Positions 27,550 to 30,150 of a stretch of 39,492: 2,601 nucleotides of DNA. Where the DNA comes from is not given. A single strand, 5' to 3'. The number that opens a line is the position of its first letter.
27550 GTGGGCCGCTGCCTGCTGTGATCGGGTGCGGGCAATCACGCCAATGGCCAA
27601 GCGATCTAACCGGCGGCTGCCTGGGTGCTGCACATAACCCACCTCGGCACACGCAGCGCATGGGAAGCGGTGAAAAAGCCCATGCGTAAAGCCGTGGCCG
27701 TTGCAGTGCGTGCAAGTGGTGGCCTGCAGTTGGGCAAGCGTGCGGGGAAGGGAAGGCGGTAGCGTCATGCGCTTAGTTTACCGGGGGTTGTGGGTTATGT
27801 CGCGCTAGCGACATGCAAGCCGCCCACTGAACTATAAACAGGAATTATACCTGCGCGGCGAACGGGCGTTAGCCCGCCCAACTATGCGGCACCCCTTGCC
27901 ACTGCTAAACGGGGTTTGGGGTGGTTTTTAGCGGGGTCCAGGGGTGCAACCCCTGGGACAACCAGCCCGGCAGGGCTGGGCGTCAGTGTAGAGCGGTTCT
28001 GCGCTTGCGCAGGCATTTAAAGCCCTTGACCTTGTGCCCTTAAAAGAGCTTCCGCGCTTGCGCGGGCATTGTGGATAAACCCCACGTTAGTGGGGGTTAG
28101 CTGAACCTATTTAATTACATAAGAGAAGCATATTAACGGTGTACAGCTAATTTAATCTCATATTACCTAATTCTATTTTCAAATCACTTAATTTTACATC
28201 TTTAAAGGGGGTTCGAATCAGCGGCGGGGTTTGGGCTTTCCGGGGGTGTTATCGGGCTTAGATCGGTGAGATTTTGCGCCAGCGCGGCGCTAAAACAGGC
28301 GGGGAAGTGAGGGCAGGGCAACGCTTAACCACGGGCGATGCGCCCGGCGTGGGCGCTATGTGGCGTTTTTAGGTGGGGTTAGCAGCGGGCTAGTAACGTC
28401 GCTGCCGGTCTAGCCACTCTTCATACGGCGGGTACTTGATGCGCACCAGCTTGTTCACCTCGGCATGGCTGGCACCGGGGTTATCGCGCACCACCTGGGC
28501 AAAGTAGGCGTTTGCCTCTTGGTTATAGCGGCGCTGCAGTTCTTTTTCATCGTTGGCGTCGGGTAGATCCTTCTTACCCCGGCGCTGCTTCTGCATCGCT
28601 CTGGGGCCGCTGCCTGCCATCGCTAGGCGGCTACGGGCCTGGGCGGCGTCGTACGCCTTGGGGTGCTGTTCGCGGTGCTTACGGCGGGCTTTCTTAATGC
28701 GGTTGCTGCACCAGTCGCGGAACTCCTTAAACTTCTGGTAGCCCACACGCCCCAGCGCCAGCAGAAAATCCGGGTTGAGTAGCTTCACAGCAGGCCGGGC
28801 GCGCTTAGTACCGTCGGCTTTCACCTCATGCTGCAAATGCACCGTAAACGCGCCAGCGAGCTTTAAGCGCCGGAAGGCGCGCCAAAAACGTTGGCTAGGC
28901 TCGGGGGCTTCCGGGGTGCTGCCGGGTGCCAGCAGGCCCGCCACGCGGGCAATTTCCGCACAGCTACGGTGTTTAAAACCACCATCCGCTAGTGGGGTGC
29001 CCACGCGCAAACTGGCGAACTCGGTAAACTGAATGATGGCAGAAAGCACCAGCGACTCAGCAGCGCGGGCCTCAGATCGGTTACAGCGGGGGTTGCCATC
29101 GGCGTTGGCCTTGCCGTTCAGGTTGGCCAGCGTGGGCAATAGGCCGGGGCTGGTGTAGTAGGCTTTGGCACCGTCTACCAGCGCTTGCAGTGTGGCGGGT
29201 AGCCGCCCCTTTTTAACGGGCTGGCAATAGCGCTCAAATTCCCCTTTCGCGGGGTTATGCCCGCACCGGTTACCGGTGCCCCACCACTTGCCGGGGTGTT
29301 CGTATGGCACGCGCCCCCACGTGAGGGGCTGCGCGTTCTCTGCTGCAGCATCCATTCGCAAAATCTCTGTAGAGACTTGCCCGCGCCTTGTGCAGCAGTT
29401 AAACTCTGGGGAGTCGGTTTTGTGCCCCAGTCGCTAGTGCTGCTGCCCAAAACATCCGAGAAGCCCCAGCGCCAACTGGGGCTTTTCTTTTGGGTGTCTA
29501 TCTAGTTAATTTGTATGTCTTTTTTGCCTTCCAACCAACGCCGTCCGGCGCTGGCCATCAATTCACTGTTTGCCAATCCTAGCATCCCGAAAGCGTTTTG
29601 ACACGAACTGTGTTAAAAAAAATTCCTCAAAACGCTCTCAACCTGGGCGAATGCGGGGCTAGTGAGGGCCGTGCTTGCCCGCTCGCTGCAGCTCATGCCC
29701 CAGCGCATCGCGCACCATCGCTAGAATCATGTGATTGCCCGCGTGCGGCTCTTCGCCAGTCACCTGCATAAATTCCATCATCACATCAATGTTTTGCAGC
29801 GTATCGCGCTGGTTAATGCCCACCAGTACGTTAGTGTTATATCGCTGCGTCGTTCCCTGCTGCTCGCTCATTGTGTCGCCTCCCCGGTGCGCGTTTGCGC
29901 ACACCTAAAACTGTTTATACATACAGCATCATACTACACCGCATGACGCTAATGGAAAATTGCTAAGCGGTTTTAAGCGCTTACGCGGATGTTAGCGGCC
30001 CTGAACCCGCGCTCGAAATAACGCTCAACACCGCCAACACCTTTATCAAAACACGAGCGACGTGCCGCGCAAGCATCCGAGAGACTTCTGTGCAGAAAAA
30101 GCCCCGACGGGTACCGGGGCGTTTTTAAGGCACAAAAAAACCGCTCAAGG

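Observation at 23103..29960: A lambda-like temperate phage carries a full plasmid maintenance module as well as an integrase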

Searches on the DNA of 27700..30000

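Call 101: search_rna_families(source=window, start=27700, end=30000, threshold=evalue, max_evalue=10)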
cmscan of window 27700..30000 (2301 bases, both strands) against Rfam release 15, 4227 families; matches with E-value up to 10: 7.
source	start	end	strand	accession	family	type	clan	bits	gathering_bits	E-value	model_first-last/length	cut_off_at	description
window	29458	29492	-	RF02621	BSnc120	Gene; sRNA;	-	20.7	114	0.2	36-70/88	no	Brucella sRNA 120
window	29459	29493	+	RF00489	ctRNA_p42d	Gene; antisense;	-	20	50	0.48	1-46/46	no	ctRNA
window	29447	29492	+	RF02353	BjrC68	Gene; sRNA;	-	19.5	39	0.057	1-82/82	no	Bradyrhizobiaceae sRNA BjrC68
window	29429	29499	+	RF00519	suhB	Gene; sRNA;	CL00108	16.5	41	3.5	1-77/77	no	Makes More Granules Regulator RNA (mmgR)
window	29269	29342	+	RF02791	CcsR1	Gene; sRNA;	-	15.1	65.3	2.3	1-83/83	no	Conserved CCUCCUCCC motif stress-induced RNA 1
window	28074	28130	+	RF01696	Chlorobi-1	Gene; sRNA;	-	14.2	50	2.1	1-67/67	no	Chlorobi-1 RNA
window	29706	29763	-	RF02087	Yar_3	Gene; lncRNA;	-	12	50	7.1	1-67/67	no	Yellow-achaete intergenic RNA conserved region 3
